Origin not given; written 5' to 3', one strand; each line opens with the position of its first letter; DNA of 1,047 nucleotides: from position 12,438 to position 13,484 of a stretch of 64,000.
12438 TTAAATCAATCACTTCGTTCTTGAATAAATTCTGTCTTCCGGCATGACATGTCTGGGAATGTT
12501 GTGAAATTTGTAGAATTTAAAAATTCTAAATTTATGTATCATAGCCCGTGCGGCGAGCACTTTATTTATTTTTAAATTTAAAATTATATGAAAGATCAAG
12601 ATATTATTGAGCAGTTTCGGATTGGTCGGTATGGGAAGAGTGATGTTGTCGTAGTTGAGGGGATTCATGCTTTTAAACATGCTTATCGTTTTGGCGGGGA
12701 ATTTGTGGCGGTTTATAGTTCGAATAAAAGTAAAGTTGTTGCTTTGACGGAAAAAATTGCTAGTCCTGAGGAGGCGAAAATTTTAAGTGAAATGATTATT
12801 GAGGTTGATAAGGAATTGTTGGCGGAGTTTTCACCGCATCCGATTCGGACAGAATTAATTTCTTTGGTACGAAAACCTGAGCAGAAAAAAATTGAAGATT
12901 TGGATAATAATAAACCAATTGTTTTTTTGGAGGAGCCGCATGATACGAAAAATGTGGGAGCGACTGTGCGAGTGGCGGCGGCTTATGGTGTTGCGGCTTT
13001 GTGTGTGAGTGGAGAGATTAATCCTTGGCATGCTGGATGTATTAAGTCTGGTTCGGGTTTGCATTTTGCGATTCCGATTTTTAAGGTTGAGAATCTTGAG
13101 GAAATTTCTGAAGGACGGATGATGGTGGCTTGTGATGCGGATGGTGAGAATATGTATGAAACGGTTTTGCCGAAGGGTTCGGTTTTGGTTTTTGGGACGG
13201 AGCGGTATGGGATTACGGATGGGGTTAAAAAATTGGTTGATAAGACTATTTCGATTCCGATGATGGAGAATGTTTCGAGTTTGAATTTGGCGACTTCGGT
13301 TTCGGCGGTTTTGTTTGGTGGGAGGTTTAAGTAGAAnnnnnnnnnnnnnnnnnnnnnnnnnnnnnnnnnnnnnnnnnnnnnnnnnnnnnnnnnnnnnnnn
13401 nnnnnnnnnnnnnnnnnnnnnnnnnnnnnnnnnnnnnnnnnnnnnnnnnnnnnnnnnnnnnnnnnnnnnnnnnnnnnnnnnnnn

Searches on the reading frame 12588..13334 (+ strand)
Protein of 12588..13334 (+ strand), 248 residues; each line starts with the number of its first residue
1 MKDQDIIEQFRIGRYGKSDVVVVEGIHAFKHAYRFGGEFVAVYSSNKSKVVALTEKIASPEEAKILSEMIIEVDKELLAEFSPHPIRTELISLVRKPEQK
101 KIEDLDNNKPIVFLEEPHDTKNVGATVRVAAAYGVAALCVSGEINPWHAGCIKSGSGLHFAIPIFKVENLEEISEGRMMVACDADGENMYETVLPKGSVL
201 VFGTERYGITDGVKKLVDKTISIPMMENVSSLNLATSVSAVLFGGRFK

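Call 13: search_protein_families(library=pfam, proteins=[window:12588-13334:+], max_evalue=0.001)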
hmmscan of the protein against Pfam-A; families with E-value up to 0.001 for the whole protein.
window:12588-13334:+ (248 aa): 1 family
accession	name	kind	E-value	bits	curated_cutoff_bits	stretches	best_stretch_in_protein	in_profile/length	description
PF00588.24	SpoU_methylase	-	7.3e-28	97.9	29.7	1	111-242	3-141/142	SpoU rRNA Methylase family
